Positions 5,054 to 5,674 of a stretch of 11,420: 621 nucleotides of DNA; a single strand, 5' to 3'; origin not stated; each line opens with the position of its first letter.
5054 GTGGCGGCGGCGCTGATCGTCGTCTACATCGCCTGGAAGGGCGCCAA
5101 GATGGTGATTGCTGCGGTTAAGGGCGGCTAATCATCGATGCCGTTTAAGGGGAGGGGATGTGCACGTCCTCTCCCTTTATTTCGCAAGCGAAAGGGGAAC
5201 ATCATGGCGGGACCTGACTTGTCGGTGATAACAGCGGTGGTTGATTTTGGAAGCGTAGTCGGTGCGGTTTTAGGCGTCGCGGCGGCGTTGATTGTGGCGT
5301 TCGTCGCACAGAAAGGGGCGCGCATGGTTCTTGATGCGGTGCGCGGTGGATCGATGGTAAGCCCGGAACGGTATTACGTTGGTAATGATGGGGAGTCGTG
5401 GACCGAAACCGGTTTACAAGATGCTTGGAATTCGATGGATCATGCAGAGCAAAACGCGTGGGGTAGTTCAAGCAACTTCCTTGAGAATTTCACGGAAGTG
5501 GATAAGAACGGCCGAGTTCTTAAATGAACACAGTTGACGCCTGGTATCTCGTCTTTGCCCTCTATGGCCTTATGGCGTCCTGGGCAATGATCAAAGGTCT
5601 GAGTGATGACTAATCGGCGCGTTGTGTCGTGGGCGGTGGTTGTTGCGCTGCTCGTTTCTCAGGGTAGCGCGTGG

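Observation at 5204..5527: Second coat-protein gene: a signal-less paralog starting exactly at the cleavage site and carrying a 58-aa soluble C-terminal extension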

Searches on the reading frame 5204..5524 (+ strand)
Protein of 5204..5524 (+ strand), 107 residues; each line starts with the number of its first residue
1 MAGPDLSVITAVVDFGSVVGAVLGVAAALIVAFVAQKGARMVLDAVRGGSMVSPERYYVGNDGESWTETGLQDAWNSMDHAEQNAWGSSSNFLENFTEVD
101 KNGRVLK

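Call 5: search_protein_families(library=pfam, proteins=[window:5204-5524:+], max_evalue=0.1)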
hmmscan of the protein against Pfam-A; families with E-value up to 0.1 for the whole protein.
window:5204-5524:+ (107 aa): 1 family
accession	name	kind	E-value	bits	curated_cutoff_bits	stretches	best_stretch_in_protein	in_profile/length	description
PF11021.13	DUF2613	-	0.094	13.3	22.1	0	18-40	11-33/55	Protein of unknown function (DUF2613)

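Call 6: find_homologous_proteins(query=window:5204-5524:+, max_evalue=0.01)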
Query window:5204-5524:+ (107 aa): 2 proteins with E <= 0.01 among 20 candidates.
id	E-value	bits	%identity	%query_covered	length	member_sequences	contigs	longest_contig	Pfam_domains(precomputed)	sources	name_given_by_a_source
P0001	4.4e-63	228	100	100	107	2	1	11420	-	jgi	-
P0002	2.1e-19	88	55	89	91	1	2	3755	-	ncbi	-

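Call 7: search_protein_families(library=phrogs, proteins=[window:5204-5524:+], max_evalue=0.1)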
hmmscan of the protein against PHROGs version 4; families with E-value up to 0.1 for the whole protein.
window:5204-5524:+ (107 aa): 1 family
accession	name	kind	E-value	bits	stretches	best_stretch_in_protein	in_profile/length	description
phrog_2186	-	head and packaging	6.4e-10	40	1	2-48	33-79/80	virion structural protein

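Call 9: find_encoding_contigs(protein=P0002, flank=10000)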
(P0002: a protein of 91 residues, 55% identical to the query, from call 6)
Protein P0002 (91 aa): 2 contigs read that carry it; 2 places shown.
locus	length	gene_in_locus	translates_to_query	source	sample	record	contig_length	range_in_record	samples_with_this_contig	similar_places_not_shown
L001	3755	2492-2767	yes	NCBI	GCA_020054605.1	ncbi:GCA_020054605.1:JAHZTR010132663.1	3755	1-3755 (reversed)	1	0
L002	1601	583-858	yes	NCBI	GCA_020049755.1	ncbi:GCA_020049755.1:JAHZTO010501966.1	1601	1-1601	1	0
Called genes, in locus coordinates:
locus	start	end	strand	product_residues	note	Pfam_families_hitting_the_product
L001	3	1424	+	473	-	?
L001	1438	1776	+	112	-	-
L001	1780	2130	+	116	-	-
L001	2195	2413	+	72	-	-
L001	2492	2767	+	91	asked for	-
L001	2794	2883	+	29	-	-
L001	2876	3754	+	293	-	?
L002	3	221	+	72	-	?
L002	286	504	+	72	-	-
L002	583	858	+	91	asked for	-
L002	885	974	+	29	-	-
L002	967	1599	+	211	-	?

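Call 14: find_related_loci(query=A1, collection=viral_contigs, flank=6000)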
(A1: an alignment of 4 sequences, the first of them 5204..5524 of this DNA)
Query A1 (107 aa) in viral_contigs; peptide patterns used: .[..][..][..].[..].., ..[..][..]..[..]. (x = any residue, [..] = any of these).
54 stretches matched a pattern; 9 encode a relative of the query (tblastn E <= 1e-3); 9 distinct loci.
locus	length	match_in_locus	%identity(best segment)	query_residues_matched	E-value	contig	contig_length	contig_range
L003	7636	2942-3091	64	3-52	5e-17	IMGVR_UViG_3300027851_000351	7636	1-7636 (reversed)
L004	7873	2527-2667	60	3-49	1e-13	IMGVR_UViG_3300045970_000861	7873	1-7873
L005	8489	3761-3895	60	4-48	3e-13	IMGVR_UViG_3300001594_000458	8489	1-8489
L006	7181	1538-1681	48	2-48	5e-9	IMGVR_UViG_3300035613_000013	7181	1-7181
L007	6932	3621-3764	48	2-48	8e-9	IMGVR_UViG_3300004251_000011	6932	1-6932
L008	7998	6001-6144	48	2-48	1e-8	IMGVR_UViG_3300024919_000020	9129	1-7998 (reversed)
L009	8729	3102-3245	48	2-48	1e-8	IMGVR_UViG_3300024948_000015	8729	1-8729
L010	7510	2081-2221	64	2-48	2e-8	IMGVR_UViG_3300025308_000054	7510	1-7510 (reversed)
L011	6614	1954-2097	48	2-48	3e-8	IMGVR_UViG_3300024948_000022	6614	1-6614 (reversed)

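Call 15: search_dna_similar(query=window:5204-5524:+, collection=phages, mode=protein, max_evalue=1, max_rows=30)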
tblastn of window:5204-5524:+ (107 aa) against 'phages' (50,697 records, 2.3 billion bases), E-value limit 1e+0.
No match.

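Call 22: find_related_loci(query=A1, collection=genome_contigs, flank=8000)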
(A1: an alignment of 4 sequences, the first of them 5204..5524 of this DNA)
Query A1 (107 aa) in genome_contigs; peptide patterns used: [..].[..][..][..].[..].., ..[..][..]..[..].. (x = any residue, [..] = any of these).
114 stretches matched a pattern; 5 encode a relative of the query (tblastn E <= 1e-3); 5 distinct loci.
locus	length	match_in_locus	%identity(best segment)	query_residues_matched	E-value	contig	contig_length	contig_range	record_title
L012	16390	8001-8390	71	1-57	1e-17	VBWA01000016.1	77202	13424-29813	MAG: Rhodocyclaceae bacterium isolate X1_MaxBin.001 scaffold_151, whole genome shotgun sequence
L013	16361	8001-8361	42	1-105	1e-16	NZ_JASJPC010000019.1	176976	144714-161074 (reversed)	MAG: Sulfuritalea sp. isolate MAG_121 NODE_49_length_176976_cov_265.904172, whole genome shotgun sequence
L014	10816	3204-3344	64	2-48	5e-16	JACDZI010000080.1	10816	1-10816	MAG: Rhodocyclaceae bacterium isolate ppb04 NODE_454_length_10816_cov_69.682186, whole genome shotgun sequence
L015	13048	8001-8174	52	2-56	3e-14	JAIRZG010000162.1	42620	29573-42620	MAG: Zoogloeaceae bacterium isolate Gsp477_bin78 k119_5597796, whole genome shotgun sequence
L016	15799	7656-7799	67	2-49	5e-9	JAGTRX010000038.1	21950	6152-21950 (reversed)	MAG: Proteobacteria bacterium isolate CTSoil_125 scaffold_965, whole genome shotgun sequence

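Call 30: find_related_loci(query=A3, collection=metagenome_contigs, flank=5000)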
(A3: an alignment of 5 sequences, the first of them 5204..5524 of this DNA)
Query A3 (107 aa) in metagenome_contigs; peptide patterns used: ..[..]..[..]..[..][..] (x = any residue, [..] = any of these).
57 stretches matched a pattern; 3 encode a relative of the query (tblastn E <= 1e-3); 3 distinct loci.
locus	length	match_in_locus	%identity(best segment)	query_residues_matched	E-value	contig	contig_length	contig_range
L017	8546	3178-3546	64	1-50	1e-16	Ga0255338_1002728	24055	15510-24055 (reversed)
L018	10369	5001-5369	64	1-50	1e-16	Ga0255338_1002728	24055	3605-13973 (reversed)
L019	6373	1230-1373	67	2-49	2e-9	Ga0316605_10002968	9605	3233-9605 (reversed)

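Call 49: predict_structure(alignment_id=A2)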
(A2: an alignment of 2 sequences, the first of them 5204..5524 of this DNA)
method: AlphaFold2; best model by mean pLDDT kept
length: 107 residues; sequences in the alignment: 2
mean_pLDDT: 63.1   pTM: 0.36
mean pLDDT of the five models: 63.1, 63.0, 61.6, 58.8, 55.9
residues with pLDDT >= 90: 0; 70-90: 26; 50-70: 69; < 50: 12
segments of 3 or more residues with pLDDT < 50: 47-54
pLDDT, mean of each block of 10 residues (from residue 1): 52 59 65 61 49 56 68 77 73 70 64
secondary structure, 60 per line:
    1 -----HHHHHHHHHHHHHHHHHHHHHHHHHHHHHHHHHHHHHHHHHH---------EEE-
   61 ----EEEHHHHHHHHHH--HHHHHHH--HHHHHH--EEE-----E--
elements in order: H6-47 E57-59 E65-67 H68-77 H80-86 H89-94 E97-99

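Call 53: fold_search(model_id=the predicted structure, library=pdb)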
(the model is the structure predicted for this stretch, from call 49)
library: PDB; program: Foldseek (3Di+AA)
matches with E <= 10: 117; with E <= 0.001: 0
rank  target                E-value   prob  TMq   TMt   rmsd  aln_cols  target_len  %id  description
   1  9sob_C                1.4e+00  0.07  0.18  0.02   8.8        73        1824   16  Structural Model of the Nuclear Pore Complex in Arabidopsis thaliana (released 2025-11-05)
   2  9sob_C16              1.4e+00  0.07  0.18  0.02   8.9        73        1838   16  Structural Model of the Nuclear Pore Complex in Arabidopsis thaliana (released 2025-11-05)
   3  2o2v_A                2.5e+00  0.08  0.21  0.24   7.4        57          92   21  Crystal Structure of the Complex of Human Mitogen Activated Protein Kinase Kinase 5 Phox Domain (MAP2K5-phox) with Hum (released 2006-12-12)
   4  2npt_A                3.4e+00  0.07  0.21  0.22   7.8        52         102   15  Crystal Structure of the complex of human mitogen activated protein kinase kinase 5 phox domain (MAP2K5-phox) with hum (released 2006-11-28)
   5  2npt_C                3.7e+00  0.06  0.21  0.22   7.4        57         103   21  Crystal Structure of the complex of human mitogen activated protein kinase kinase 5 phox domain (MAP2K5-phox) with hum (released 2006-11-28)
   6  5fml_B                3.9e+00  0.13  0.16  0.09   1.9        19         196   21  Crystal structure of the endonuclease from the PA subunit of influenza B virus bound to the PB2 subunit NLS peptide (released 2016-01-13)
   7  1wh2_MODEL_1_A        3.9e+00  0.04  0.20  0.24   5.9        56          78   14  Solution structure of the GYF domain of a hypothetical protein from Arabidopsis thaliana (released 2004-11-28)
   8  5yhr_A                4.2e+00  0.10  0.21  0.24  12.0        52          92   13  Crystal structure of the anti-CRISPR protein, AcrF2 (released 2018-02-07)
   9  1q1o_MODEL_1_A        4.5e+00  0.02  0.15  0.16   9.2        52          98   21  Solution Structure of the PB1 Domain of Cdc24p (Long Form) (released 2003-10-14)
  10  6yxe_B                4.8e+00  0.11  0.21  0.30   1.9        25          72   20  Structure of the Trim69 RING domain (released 2020-10-14)
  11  4ic7_B                4.8e+00  0.03  0.16  0.13  10.8        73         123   18  Crystal structure of the ERK5 kinase domain in complex with an MKK5 binding fragment (released 2013-02-13)
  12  2bkf                  5.1e+00  0.03  0.16  0.18   9.3        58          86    9  Structure of the PB1 domain of NBR1 (released 2006-01-18)
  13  4nmu_A                5.1e+00  0.02  0.14  0.12  11.0       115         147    9  Crystal Structure of Thiol-disulfide Oxidoreductase from Bacillus str. 'Ames Ancestor' (released 2013-12-18)
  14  5lcw_B                5.5e+00  0.08  0.20  0.26   3.3        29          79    7  Cryo-EM structure of the Anaphase-promoting complex/Cyclosome, in complex with the Mitotic checkpoint complex (APC/C-M (released 2016-08-10)
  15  4hgu                  5.5e+00  0.05  0.17  0.36   4.3        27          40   22  Crystal Structure of Galleria mellonella Silk Protease Inhibitor 2 (released 2013-10-09)
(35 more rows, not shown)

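Call 58: find_homologous_proteins(query=A4, max_evalue=0.01)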
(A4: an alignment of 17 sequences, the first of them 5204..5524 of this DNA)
Query A4 (17 sequences) (107 aa, profile of the alignment): 406 proteins with E <= 0.01 among 8000 candidates; the best 120 are listed.
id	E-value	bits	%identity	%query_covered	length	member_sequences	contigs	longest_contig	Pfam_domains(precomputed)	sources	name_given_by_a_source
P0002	3.2e-33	132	55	89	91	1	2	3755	-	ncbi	-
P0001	1.0e-30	124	100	100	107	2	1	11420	-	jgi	-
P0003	3.5e-30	122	60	47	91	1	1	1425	-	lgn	-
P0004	3.8e-30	122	62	47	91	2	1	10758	-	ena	-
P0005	1.5e-29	120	63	46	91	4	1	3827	-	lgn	-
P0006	2.9e-29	119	30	79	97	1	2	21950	-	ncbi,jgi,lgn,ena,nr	ncbi:MAG: hypothetical protein H6R18_1253 [Proteobacteria bacterium]|nr:hypothetical protein [Pseudo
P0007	7.3e-28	114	64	47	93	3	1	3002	-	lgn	-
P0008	4.4e-27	112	49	93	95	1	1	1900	-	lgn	-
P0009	5.4e-27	112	67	46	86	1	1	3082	-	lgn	-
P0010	9.1e-27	111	64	47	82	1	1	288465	-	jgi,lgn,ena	-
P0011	9.2e-27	111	53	51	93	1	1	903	-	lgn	-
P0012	4.0e-25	106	56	53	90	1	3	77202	-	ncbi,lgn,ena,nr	ncbi:MAG: hypothetical protein FD157_3513 [Rhodocyclaceae bacterium]|nr:MAG: hypothetical protein FD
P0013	4.4e-25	106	45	97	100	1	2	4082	-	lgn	-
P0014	7.8e-25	105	68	47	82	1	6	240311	-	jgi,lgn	jgi:hypothetical protein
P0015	3.5e-24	103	59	46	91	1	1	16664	-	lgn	-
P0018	4.5e-21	93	44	90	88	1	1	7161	-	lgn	-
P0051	6.0e-20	89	46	64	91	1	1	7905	-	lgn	-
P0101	6.4e-19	86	40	84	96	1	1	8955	-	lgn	-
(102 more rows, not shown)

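Call 62: find_encoding_contigs(protein=P0014, flank=8000, max_places=3)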
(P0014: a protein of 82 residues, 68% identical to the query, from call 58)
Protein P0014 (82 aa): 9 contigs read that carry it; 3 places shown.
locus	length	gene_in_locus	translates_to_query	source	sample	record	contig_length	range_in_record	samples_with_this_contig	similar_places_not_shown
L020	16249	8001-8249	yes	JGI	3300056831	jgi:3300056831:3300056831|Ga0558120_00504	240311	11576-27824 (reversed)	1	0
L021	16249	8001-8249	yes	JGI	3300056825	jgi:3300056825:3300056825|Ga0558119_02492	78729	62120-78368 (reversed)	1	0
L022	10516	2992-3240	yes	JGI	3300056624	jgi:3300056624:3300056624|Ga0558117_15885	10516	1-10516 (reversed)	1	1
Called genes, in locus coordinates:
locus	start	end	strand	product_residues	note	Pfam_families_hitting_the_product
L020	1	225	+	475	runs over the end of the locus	PF00890:FAD_binding_2 (weak), PF01134:GIDA, PF03486:HI0933_like (weak), PF07992:Pyr_redox_2, PF12831:FAD_oxidored (weak), PF13738:Pyr_redox_3, PF00070:Pyr_redox, PF02852:Pyr_redox_dim, +1 more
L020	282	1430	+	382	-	PF03969:AFG1_ATPase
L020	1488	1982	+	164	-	PF00578:AhpC-TSA, PF08534:Redoxin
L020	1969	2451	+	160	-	-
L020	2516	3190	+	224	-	PF11161:DUF2944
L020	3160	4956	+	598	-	PF00664:ABC_membrane, PF00005:ABC_tran, PF02463:SMC_N (weak)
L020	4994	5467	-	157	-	-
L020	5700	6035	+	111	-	-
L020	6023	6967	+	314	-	PF02486:Rep_trans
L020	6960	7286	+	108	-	-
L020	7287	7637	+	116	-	-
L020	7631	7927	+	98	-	-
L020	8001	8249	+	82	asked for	-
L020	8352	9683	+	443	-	-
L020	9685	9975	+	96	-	-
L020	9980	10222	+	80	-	-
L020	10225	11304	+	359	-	PF05707:Zot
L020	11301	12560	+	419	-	PF00263:Secretin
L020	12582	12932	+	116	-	-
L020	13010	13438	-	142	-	-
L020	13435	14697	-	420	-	PF02195:ParB_N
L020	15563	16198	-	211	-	-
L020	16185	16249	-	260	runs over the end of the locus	PF01026:TatD_DNase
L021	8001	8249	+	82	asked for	-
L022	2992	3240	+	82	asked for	-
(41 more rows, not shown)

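Call 64: find_encoding_contigs(protein=P0101, flank=6000, max_places=2)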
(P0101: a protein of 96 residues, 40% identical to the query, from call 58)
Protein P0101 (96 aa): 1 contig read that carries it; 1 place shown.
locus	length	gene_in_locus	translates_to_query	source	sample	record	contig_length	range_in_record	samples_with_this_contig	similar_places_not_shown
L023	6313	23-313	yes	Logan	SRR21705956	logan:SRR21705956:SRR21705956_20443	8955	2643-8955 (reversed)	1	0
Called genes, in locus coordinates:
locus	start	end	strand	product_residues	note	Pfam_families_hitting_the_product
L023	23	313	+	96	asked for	-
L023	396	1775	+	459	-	-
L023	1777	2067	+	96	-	-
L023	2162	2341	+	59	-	-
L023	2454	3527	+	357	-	PF05707:Zot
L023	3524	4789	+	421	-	PF00263:Secretin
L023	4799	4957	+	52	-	-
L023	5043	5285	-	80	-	-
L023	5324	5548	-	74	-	-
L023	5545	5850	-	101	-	PF03118:RNA_pol_A_CTD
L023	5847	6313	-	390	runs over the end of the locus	PF02195:ParB_N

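Call 65: find_encoding_contigs(protein=P0018, flank=6000, max_places=2)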
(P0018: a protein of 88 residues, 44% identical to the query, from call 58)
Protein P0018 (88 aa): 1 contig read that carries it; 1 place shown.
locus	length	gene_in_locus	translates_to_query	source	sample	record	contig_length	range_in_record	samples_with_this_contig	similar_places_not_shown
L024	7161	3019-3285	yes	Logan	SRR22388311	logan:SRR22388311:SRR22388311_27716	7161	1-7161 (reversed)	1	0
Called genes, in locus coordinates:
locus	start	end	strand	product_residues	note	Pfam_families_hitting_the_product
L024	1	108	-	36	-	?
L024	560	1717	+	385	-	PF02486:Rep_trans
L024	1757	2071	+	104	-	-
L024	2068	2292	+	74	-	-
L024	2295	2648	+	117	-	-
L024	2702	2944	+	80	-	-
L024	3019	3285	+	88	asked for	-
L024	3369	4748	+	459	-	-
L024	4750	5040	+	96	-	-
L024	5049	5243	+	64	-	-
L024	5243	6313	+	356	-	PF05707:Zot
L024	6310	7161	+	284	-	?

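Call 66: find_encoding_contigs(protein=P0051, flank=6000, max_places=2)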
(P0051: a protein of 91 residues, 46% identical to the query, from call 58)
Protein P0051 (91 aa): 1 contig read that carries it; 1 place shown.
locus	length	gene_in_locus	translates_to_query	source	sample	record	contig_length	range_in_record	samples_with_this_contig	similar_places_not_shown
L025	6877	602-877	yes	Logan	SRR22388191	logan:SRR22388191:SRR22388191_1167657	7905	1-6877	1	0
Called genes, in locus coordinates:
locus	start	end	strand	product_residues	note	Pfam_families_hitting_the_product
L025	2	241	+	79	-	?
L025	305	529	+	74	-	-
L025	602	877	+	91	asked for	-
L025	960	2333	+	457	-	-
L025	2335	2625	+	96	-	-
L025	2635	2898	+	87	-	-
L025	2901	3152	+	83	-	-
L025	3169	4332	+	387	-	PF05707:Zot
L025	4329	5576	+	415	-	PF00263:Secretin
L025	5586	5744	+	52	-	-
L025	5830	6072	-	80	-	-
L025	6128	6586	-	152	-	-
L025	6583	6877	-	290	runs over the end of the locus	PF11740:KfrA_N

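Call 68: predict_structure(alignment_id=A5)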
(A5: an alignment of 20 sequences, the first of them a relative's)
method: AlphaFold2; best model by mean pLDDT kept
length: 107 residues; sequences in the alignment: 20
mean_pLDDT: 77.9   pTM: 0.42
mean pLDDT of the five models: 77.9, 76.8, 71.6, 71.6, 71.3
residues with pLDDT >= 90: 5; 70-90: 79; 50-70: 22; < 50: 1
segments of 3 or more residues with pLDDT < 50: none
pLDDT, mean of each block of 10 residues (from residue 1): 65 71 87 81 66 69 82 87 87 84 78
secondary structure, 60 per line:
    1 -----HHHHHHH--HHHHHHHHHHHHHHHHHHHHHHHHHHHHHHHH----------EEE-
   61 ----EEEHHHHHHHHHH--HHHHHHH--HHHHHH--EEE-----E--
elements in order: H6-12 H15-46 E57-59 E65-67 H68-77 H80-86 H89-94 E97-99
